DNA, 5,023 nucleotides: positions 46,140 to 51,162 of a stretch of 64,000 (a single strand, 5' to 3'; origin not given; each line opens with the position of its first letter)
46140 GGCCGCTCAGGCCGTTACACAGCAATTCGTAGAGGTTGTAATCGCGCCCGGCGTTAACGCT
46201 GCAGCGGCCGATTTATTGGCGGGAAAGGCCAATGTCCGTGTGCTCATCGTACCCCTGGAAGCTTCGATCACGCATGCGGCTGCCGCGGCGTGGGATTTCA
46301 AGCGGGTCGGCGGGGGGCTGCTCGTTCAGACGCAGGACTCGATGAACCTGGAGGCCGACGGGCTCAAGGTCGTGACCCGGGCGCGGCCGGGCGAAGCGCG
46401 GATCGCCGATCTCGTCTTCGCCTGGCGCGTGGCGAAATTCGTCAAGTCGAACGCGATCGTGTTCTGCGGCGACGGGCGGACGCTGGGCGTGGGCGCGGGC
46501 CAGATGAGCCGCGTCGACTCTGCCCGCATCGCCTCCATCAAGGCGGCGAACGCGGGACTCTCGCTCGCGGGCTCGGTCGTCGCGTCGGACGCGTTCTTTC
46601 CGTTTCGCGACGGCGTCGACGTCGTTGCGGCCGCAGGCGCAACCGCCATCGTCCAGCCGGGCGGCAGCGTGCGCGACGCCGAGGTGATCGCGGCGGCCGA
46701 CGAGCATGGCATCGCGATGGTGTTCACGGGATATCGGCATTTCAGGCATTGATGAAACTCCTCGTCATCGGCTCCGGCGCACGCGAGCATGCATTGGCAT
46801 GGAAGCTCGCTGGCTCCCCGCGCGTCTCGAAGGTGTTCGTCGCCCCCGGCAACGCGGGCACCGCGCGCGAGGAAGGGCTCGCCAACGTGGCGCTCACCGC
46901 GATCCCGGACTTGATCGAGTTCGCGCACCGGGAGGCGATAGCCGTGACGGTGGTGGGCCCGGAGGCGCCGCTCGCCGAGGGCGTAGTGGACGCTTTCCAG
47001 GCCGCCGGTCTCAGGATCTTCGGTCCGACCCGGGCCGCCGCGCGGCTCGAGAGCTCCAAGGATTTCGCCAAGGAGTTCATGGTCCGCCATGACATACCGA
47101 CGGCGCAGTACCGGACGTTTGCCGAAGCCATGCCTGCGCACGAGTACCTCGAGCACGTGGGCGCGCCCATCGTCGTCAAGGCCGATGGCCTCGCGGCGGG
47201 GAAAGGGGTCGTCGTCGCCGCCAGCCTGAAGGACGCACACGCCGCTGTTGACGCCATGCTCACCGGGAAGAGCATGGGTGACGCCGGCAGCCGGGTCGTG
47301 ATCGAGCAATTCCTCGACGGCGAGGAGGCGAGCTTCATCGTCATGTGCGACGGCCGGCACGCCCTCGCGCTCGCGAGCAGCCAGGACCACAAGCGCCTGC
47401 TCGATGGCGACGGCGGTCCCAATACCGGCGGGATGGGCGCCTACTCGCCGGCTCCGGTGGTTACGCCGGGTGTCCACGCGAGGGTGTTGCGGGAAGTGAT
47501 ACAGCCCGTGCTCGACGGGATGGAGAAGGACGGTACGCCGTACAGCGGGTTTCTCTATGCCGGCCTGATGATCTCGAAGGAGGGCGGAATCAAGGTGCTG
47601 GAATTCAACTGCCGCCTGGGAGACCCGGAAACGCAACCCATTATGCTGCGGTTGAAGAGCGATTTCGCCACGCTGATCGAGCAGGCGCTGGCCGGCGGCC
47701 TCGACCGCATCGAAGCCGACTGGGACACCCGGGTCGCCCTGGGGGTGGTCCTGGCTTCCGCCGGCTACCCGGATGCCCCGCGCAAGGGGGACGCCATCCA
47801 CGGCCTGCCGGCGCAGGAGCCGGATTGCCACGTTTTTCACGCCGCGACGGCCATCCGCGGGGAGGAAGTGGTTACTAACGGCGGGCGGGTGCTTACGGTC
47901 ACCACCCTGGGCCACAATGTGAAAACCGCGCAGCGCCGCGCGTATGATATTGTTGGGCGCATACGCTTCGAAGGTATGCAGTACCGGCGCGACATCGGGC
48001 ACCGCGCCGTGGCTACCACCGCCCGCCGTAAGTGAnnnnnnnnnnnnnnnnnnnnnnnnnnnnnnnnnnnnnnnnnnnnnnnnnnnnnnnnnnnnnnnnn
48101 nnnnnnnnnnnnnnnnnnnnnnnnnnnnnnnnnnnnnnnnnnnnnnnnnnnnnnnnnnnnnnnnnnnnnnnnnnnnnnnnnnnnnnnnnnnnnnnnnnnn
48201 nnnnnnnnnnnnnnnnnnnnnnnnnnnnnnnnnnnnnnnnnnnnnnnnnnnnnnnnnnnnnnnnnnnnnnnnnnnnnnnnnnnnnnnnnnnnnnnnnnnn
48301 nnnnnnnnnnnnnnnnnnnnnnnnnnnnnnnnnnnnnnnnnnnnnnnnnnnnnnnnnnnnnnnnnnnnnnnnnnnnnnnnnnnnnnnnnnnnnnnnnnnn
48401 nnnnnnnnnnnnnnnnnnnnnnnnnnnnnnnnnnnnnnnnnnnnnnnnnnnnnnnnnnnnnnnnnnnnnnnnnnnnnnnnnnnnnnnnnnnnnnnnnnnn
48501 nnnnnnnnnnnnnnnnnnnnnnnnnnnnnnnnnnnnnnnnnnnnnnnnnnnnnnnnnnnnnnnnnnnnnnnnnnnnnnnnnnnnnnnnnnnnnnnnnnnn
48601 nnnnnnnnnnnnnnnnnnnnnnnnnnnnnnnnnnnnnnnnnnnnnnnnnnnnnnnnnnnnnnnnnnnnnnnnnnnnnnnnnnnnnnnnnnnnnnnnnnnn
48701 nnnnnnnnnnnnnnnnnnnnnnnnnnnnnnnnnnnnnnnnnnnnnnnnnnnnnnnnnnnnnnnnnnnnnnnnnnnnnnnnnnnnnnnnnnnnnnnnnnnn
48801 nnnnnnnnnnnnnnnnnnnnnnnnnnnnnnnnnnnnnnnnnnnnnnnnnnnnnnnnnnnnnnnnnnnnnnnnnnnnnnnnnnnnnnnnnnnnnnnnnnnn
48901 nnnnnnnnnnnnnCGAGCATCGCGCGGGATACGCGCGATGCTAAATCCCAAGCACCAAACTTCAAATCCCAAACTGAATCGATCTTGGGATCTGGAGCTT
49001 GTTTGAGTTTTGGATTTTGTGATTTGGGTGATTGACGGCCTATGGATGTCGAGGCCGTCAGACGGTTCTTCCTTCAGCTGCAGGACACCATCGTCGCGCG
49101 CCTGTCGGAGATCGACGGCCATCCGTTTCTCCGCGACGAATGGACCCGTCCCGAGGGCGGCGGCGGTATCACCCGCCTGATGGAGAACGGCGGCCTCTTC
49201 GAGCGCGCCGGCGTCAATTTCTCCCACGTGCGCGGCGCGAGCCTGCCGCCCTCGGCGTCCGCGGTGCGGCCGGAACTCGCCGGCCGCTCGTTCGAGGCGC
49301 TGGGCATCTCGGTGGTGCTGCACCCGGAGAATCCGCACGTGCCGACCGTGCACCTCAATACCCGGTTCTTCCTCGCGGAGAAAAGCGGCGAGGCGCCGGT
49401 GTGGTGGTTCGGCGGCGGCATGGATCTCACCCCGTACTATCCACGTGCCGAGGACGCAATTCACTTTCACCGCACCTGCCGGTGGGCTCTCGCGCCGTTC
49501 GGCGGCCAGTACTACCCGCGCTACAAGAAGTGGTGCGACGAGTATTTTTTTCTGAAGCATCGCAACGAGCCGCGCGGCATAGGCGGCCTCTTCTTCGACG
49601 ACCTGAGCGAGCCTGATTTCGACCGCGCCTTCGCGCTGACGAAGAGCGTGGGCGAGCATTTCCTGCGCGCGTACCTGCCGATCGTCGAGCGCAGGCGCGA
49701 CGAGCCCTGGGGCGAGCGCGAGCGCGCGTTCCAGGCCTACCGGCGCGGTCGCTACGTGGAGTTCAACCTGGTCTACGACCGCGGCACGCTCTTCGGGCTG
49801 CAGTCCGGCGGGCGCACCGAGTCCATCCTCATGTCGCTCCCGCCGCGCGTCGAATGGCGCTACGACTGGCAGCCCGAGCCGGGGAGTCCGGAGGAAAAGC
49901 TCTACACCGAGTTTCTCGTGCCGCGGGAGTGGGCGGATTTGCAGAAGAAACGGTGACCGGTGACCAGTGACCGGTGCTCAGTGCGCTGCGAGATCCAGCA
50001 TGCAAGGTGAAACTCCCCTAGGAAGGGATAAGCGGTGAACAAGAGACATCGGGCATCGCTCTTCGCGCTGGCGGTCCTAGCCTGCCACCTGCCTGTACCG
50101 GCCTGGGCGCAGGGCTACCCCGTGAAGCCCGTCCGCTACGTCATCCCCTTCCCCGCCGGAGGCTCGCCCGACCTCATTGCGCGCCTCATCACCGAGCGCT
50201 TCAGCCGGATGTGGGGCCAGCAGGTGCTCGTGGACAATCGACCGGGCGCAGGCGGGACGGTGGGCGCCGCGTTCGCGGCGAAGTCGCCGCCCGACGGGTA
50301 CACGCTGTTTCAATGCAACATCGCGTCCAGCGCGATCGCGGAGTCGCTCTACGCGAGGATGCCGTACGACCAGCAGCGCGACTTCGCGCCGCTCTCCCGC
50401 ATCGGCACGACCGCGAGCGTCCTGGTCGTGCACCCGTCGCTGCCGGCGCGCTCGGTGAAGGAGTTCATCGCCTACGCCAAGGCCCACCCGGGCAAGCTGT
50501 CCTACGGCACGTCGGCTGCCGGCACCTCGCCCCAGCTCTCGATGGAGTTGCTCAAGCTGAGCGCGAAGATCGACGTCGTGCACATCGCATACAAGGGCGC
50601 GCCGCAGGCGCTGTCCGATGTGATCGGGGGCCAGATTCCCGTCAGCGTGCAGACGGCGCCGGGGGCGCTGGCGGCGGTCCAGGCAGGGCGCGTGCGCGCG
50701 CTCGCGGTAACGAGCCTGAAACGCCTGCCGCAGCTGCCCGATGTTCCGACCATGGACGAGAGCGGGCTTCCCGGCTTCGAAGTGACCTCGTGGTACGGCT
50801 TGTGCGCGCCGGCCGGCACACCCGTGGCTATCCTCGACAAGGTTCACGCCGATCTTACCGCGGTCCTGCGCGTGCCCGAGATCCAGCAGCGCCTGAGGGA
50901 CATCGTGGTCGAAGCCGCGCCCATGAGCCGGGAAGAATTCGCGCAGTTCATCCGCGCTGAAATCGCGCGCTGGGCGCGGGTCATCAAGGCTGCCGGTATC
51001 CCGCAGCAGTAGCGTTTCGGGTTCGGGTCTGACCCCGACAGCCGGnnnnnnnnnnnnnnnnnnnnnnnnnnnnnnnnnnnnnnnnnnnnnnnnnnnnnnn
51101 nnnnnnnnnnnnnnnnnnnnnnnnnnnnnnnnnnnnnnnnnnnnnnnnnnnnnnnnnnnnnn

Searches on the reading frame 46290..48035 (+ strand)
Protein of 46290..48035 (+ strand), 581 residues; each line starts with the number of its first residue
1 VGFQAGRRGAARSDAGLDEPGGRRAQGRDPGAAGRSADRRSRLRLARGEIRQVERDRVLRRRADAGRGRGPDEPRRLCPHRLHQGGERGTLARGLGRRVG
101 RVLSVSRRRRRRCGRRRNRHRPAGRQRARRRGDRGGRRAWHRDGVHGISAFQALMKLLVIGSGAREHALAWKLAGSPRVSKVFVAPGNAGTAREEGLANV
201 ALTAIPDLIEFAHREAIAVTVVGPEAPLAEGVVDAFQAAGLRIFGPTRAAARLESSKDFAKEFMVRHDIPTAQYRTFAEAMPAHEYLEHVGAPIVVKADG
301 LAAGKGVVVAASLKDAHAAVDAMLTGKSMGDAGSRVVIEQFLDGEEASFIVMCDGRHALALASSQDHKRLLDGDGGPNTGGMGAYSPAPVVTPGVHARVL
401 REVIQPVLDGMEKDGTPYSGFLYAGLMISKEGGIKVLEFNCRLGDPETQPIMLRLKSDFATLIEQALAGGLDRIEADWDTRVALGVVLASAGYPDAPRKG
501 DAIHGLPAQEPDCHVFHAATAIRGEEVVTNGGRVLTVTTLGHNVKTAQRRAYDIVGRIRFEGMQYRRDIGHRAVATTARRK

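Call 12: search_protein_families(library=pfam, proteins=[window:46290-48035:+], max_evalue=0.001)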
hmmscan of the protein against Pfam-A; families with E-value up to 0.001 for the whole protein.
window:46290-48035:+ (581 aa): 4 families
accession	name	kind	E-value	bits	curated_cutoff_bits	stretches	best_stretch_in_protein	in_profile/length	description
PF01071.24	GARS_A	-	2.9e-76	256.1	27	1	255-448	1-194/194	Phosphoribosylglycinamide synthetase, ATP-grasp (A) domain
PF02844.21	GARS_N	-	5.8e-37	126.9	29.5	1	155-254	1-100/100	Phosphoribosylglycinamide synthetase, N domain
PF02843.22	GARS_C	-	8.8e-33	112.9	34.8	1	483-572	1-92/92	Phosphoribosylglycinamide synthetase, C domain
PF02222.28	ATP-grasp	-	1.1e-05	25.6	27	1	264-349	3-84/179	ATP-grasp domain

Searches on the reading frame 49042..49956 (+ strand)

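Call 12: search_protein_families(library=pfam, proteins=[window:49042-49956:+], max_evalue=0.001)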
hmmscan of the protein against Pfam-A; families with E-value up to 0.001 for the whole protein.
window:49042-49956:+ (304 aa): 1 family
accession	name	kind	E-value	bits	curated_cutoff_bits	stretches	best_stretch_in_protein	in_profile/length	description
PF01218.23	Coprogen_oxidas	-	5.7e-130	432.7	31.8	1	6-297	2-295/295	Coproporphyrinogen III oxidase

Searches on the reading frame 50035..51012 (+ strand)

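Call 12: search_protein_families(library=pfam, proteins=[window:50035-51012:+], max_evalue=0.001)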
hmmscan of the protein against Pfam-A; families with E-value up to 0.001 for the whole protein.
window:50035-51012:+ (325 aa): 1 family
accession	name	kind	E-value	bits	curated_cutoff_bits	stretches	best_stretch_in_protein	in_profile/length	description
PF03401.19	TctC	-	2.8e-74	250.5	27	1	48-321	1-273/274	Tripartite tricarboxylate transporter family receptor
